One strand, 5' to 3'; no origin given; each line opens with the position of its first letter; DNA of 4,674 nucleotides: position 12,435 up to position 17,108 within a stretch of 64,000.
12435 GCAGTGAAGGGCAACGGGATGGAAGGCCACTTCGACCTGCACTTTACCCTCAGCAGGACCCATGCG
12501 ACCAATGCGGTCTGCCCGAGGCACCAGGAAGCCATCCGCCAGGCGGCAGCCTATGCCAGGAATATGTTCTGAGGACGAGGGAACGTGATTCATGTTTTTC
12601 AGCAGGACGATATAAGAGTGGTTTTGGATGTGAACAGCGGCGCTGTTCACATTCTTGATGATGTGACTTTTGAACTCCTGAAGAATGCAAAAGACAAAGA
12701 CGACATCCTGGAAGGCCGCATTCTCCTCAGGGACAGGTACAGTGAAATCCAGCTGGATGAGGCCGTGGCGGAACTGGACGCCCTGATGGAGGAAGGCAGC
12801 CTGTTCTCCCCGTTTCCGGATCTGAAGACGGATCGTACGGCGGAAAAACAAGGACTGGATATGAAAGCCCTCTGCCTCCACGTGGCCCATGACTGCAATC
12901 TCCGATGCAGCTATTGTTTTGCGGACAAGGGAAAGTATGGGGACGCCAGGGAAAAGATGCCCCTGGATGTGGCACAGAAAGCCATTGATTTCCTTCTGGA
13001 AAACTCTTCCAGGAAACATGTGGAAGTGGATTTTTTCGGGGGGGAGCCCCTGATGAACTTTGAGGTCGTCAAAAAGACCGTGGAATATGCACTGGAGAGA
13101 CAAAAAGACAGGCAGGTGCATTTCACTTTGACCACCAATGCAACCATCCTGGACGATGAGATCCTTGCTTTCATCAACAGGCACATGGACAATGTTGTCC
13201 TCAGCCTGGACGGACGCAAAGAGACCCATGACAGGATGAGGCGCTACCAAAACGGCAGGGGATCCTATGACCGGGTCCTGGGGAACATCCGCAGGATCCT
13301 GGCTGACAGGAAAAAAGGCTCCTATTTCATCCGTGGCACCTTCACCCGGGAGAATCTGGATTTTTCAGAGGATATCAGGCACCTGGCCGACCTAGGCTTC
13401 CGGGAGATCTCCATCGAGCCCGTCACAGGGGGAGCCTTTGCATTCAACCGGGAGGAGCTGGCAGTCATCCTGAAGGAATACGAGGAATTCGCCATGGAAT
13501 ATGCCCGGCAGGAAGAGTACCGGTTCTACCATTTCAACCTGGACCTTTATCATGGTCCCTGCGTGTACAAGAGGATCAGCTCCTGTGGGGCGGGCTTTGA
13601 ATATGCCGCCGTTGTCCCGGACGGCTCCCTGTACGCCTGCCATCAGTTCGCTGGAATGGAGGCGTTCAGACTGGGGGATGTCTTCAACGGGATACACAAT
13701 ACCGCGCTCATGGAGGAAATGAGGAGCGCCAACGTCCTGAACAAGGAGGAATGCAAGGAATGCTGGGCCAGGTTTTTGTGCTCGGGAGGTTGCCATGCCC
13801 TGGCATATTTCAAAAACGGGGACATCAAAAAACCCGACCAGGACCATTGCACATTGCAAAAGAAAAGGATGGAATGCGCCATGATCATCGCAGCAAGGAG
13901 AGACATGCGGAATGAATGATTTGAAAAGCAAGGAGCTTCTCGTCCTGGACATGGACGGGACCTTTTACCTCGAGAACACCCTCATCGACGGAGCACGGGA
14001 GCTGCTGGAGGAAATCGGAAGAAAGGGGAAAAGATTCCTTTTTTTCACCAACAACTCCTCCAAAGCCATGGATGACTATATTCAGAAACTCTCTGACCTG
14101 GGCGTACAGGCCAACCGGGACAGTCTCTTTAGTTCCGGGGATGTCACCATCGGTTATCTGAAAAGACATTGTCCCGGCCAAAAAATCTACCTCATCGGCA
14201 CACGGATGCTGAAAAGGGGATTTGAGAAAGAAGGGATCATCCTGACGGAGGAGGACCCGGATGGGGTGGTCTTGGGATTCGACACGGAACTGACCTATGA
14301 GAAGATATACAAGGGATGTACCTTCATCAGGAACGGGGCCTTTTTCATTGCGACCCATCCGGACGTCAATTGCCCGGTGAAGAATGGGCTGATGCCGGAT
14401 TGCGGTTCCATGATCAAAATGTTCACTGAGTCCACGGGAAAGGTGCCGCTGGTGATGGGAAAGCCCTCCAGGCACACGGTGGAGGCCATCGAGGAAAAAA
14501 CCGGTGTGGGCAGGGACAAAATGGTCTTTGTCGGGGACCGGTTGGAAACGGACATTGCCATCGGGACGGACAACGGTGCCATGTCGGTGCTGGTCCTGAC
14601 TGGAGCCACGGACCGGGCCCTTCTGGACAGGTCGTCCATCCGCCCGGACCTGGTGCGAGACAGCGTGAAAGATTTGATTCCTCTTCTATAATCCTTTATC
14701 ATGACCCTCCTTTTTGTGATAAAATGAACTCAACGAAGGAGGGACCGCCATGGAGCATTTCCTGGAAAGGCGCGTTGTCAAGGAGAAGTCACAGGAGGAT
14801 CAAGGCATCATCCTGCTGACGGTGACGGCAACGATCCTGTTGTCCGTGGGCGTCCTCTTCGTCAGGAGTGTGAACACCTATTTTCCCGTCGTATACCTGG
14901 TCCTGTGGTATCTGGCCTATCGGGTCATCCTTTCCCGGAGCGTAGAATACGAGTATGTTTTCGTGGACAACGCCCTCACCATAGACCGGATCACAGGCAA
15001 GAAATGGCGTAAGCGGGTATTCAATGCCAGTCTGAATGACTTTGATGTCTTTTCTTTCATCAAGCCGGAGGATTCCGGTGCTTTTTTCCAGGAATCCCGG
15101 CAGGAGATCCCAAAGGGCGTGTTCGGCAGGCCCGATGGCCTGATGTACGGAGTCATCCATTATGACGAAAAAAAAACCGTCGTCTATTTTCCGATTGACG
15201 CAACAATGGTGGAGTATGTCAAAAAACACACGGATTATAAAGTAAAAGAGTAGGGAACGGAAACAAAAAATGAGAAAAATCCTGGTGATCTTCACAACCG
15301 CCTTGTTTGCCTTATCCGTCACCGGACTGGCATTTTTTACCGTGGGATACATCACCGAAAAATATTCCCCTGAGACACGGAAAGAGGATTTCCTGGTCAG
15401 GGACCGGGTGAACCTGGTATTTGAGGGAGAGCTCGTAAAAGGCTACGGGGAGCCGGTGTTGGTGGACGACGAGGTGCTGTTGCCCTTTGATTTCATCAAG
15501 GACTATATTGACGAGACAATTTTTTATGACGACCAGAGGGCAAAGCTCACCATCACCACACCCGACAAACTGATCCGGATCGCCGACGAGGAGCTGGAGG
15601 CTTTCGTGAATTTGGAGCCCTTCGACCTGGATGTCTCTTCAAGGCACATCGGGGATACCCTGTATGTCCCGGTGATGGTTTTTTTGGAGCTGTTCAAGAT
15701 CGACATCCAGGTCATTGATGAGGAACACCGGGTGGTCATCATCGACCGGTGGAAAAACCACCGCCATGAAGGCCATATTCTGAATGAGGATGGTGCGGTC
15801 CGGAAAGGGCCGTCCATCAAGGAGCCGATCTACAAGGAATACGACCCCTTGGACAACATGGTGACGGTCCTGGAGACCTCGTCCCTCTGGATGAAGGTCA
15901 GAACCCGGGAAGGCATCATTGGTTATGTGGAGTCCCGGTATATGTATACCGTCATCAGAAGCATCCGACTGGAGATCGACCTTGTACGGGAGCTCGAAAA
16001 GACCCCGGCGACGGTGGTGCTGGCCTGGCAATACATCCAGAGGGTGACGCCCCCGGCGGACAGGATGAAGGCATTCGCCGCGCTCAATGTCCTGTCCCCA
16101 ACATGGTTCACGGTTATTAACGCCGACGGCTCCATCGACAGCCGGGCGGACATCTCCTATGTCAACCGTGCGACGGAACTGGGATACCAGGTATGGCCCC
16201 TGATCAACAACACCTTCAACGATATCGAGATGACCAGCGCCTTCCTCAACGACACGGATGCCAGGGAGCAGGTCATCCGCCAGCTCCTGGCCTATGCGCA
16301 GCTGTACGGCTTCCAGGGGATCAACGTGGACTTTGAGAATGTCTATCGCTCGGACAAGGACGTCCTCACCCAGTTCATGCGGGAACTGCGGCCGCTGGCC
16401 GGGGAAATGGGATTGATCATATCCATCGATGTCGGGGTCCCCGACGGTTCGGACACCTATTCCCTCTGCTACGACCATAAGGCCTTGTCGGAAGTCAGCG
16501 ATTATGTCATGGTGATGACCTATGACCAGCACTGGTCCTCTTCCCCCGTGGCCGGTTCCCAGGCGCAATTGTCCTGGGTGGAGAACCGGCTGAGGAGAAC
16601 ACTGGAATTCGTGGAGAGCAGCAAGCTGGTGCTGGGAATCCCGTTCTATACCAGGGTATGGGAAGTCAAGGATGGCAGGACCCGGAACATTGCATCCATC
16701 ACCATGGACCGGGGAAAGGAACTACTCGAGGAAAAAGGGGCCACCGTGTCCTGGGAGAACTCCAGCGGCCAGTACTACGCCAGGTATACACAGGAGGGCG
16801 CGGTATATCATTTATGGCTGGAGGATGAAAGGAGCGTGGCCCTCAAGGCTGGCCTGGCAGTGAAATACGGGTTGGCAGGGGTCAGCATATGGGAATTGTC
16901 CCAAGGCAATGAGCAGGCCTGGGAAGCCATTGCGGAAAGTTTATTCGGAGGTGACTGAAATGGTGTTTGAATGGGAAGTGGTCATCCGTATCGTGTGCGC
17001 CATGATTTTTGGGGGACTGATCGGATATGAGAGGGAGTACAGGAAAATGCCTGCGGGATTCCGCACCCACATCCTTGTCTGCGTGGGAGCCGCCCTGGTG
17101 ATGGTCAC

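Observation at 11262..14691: Radical-SAM/SPASM peptide-maturase-like enzyme with RRE-like N-terminus, coupled to a secreted PG-binding protein and a HAD phosphatase, with no precursor peptide nearby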

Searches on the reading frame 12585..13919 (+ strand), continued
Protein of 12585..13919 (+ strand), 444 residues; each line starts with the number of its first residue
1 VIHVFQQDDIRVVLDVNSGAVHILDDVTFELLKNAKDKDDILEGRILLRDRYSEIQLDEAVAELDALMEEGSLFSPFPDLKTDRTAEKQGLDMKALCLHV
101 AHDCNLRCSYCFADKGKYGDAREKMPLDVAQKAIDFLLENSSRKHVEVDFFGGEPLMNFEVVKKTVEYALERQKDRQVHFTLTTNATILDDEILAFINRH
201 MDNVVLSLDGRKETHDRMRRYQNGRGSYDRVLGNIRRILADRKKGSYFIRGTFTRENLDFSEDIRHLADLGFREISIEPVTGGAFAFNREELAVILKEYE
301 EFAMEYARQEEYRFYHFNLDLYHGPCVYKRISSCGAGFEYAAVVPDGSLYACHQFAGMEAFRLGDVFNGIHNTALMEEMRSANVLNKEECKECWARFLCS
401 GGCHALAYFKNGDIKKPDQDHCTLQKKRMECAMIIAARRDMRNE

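Call 68: list_cluster_members(proteins=[P0096, P0114, P0050, P0087, P0092, P0104, P0043, P0025, P0013, P0084])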
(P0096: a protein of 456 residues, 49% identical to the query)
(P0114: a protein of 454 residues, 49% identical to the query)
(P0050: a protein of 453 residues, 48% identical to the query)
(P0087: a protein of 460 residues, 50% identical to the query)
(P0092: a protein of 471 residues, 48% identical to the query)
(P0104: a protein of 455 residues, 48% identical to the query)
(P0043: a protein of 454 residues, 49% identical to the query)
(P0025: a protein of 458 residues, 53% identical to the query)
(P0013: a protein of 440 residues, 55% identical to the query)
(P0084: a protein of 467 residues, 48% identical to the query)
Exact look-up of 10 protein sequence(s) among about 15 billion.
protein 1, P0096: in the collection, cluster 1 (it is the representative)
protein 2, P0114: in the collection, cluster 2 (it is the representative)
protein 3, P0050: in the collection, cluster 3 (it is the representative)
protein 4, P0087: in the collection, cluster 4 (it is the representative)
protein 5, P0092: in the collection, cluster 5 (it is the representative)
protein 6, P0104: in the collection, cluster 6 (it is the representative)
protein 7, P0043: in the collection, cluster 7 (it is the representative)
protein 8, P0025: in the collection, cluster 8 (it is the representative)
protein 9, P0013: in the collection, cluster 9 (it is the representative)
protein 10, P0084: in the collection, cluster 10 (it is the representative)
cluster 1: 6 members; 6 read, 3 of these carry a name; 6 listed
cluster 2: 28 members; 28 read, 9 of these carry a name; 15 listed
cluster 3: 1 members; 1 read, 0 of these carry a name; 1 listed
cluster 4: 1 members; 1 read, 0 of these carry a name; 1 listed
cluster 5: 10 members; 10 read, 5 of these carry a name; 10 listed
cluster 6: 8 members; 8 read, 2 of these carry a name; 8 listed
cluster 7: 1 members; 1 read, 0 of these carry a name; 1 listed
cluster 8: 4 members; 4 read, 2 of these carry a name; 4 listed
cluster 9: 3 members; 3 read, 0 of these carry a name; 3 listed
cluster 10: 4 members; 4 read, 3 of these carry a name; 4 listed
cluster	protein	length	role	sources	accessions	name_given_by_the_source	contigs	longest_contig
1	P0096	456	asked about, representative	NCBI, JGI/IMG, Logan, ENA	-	uncharacterized protein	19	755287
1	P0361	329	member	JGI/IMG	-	uncharacterized protein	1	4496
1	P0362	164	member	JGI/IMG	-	uncharacterized protein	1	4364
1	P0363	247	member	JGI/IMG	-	-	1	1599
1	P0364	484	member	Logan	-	-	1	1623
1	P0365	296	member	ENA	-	-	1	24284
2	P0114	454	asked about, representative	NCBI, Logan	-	-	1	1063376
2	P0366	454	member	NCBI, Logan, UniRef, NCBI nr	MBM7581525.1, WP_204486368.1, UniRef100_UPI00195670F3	uncharacterized protein JOD02_000348 [Caldicoprobacter guelmensis] | thioether cross-link-forming SCIFF peptide maturase n=1 Tax=Caldicoprobacter guelmensis ... | uncharacterized protein [Caldicoprobacter guelmensis]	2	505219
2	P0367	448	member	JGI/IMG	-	uncharacterized protein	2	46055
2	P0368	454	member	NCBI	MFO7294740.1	MAG: thioether cross-link-forming SCIFF peptide maturase [Clostridia bacterium]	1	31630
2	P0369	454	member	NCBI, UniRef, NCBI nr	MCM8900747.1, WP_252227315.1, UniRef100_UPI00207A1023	thioether cross-link-forming SCIFF peptide maturase [Caldicoprobacter algeriensis] | thioether cross-link-forming SCIFF peptide maturase n=1 Tax=Caldicoprobacter algeriensis ...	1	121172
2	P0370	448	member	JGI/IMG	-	uncharacterized protein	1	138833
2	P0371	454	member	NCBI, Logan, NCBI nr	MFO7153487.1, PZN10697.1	MAG: thioether cross-link-forming SCIFF peptide maturase [Caldicoprobacter oshimai]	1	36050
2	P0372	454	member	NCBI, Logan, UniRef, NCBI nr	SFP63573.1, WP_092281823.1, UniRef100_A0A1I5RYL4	thioether cross-link-forming SCIFF peptide maturase [Caldicoprobacter faecalis] | Radical SAM core domain-containing protein n=1 Tax=Caldicoprobacter faecalis TaxID=937334 ...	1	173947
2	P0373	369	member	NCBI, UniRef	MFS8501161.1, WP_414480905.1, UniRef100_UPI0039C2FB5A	MAG: thioether cross-link-forming SCIFF peptide maturase, partial [Caldicoprobacter sp.] | thioether cross-link-forming SCIFF peptide maturase n=1 Tax=Caldicoprobacter sp. ...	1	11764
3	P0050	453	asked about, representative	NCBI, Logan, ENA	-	-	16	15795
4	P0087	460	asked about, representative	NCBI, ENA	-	-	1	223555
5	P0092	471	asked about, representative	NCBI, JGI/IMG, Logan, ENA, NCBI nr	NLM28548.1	MAG: thioether cross-link-forming SCIFF peptide maturase [Clostridiaceae bacterium] | thioether cross-link-forming SCIFF peptide maturase [Clostridiaceae bacterium]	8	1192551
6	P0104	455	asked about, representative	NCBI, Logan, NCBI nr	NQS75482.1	MAG: thioether cross-link-forming SCIFF peptide maturase [Peptococcaceae bacterium] | thioether cross-link-forming SCIFF peptide maturase [Candidatus Syntrophopropionicum ...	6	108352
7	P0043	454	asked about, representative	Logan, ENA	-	-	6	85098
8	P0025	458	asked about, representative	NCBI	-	-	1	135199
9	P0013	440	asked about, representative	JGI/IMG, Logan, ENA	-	-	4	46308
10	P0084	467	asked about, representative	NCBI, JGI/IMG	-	uncharacterized protein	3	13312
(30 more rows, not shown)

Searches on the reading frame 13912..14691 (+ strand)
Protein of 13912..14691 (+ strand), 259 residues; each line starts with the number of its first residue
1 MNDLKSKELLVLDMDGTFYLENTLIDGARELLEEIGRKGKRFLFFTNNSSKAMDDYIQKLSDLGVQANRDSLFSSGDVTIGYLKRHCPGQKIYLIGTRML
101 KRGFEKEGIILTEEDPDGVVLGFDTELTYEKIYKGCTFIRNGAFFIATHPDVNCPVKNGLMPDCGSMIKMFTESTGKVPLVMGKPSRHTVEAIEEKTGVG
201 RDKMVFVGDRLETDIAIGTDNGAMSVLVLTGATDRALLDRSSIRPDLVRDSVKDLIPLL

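Call 3: search_protein_families(library=ncbifam, proteins=[window:13912-14691:+], max_evalue=0.001)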
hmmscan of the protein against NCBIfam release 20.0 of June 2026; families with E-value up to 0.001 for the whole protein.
window:13912-14691:+ (259 aa): 11 families
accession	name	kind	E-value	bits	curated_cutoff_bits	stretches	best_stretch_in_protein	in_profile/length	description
NF053752.1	TK1734_fam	exception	5.9e-57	192.9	475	1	10-257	3-257/260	2-phosphoglycolate phosphatase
TIGR01457.1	HAD-SF-IIA-hyp2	hypoth_equivalog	8.5e-54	182.7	247.65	1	11-254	5-248/249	TIGR01457 family HAD-type hydrolase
TIGR01452.1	PGP_euk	subfamily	2.7e-47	161.5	201.95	2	113-255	129-279/279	phosphoglycolate/pyridoxal phosphate family phosphatase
TIGR01460.1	HAD-SF-IIA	subfamily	9.5e-42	143.5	100.15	1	11-231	2-246/246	HAD-IIA family hydrolase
NF007762.0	PRK10444.1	equivalog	3.4e-40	138.2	368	1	10-255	6-247/250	HAD-IIA family hydrolase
TIGR01458.1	HAD-SF-IIA-hyp3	hypoth_equivalog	1.8e-16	60.3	175.95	1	10-256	4-251/257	TIGR01458 family HAD-type hydrolase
TIGR01668.1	YqeG_hyp_ppase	hypoth_equivalog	5e-12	45.7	89.1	1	165-238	71-145/170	YqeG family HAD IIIA-type phosphatase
TIGR01459.1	HAD-SF-IIA-hyp4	hypoth_equivalog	8.6e-12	45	103.75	1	145-230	157-242/242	TIGR01459 family HAD-type hydrolase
TIGR02253.1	CTE7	subfamily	7.9e-06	25.8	169.75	1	183-255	149-220/221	TIGR02253 family HAD-type hydrolase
TIGR01662.1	HAD-SF-IIIA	subfamily_domain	1.6e-05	25.1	44.6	0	183-229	92-139/141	HAD-IIIA family hydrolase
TIGR03351.1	PhnX-like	hypoth_equivalog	5.8e-05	23.2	218.9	0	183-259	144-219/220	phosphonatase-like hydrolase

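Call 4: search_protein_families(library=pfam, proteins=[window:13912-14691:+], max_evalue=0.001)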
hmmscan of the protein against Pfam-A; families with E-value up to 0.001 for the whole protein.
window:13912-14691:+ (259 aa): 5 families
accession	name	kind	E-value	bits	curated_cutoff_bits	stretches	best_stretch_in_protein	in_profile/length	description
PF13344.12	Hydrolase_6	-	2.6e-24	85.6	27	1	11-109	2-100/101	Haloacid dehalogenase-like hydrolase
PF13242.12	Hydrolase_like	-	3.6e-19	68.9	22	1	181-255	1-75/75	HAD-hyrolase-like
PF00702.32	Hydrolase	-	3.1e-10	41.2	26.4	1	9-217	3-186/191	haloacid dehalogenase-like hydrolase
PF13419.12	HAD_2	-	0.00014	22.5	23.8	0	168-227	119-177/178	Haloacid dehalogenase-like hydrolase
PF09419.16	PGP_phosphatase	-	0.0003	20.9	20.4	1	201-231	136-166/168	Mitochondrial PGP phosphatase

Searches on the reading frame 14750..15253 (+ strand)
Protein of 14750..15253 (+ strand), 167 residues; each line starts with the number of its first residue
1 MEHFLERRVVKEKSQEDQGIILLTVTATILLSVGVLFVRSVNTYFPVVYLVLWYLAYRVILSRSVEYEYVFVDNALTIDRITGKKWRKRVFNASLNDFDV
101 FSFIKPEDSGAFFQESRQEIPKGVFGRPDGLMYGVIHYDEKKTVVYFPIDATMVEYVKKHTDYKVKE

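Call 3: search_protein_families(library=ncbifam, proteins=[window:14750-15253:+], max_evalue=0.001)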
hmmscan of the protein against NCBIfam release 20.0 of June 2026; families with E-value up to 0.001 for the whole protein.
window:14750-15253:+ (167 aa): 0 families

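Call 4: search_protein_families(library=pfam, proteins=[window:14750-15253:+], max_evalue=0.001)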
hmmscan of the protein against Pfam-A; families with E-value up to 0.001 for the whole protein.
window:14750-15253:+ (167 aa): 0 families

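Call 30: search_protein_families(library=pfam, proteins=[window:14750-15250:+], max_evalue=10)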
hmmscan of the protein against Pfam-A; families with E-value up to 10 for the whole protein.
window:14750-15250:+ (167 aa): 3 families
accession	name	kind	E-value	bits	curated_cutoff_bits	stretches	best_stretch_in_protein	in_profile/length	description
PF19601.4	DUF6106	-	0.0033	17.8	25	1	24-94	25-96/173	Family of unknown function (DUF6106)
PF17280.7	DUF5345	-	0.033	14.8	27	1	1-48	22-69/77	Family of unknown function (DUF5345)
PF10003.15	DUF2244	-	0.047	13.9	27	1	17-93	10-90/138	Integral membrane protein (DUF2244)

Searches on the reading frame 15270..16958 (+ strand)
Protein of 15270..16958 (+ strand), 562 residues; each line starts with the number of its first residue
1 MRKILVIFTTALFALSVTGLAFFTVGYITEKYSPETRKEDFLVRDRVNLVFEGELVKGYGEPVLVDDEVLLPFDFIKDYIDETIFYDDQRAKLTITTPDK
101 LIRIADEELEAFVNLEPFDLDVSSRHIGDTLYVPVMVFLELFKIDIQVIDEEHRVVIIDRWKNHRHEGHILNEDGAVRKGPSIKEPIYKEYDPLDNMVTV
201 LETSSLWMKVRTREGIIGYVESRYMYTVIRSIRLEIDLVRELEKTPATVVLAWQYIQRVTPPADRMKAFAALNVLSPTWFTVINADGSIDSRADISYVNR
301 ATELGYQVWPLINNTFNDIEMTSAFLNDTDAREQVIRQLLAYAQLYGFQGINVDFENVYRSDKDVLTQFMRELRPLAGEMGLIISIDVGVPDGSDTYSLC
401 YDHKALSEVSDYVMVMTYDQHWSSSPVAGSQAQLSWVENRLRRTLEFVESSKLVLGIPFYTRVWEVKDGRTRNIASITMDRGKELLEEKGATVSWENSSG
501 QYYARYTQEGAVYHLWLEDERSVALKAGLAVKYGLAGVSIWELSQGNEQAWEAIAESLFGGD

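Call 3: search_protein_families(library=ncbifam, proteins=[window:15270-16958:+], max_evalue=0.001)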
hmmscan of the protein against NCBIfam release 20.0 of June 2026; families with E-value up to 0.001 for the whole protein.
window:15270-16958:+ (562 aa): 1 family
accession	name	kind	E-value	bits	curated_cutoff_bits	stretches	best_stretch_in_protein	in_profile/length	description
NF052619.1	ChiD_Serratia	equivalog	9.5e-07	28.2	750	0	330-422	126-225/416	chitinase ChiD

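Call 4: search_protein_families(library=pfam, proteins=[window:15270-16958:+], max_evalue=0.001)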
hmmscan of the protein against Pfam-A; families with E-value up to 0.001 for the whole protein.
window:15270-16958:+ (562 aa): 3 families
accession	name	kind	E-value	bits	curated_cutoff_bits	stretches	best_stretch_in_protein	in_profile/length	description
PF00704.34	Glyco_hydro_18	-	2.9e-30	106.5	29.6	1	324-545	82-316/317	Glycosyl hydrolases family 18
PF07833.16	Cu_amine_oxidN1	-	2.1e-12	47.4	24.2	1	52-157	3-107/108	Copper amine oxidase N-terminal domain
PF08239.17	SH3_3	-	0.00011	22.7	27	1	176-224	4-52/54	Bacterial SH3 domain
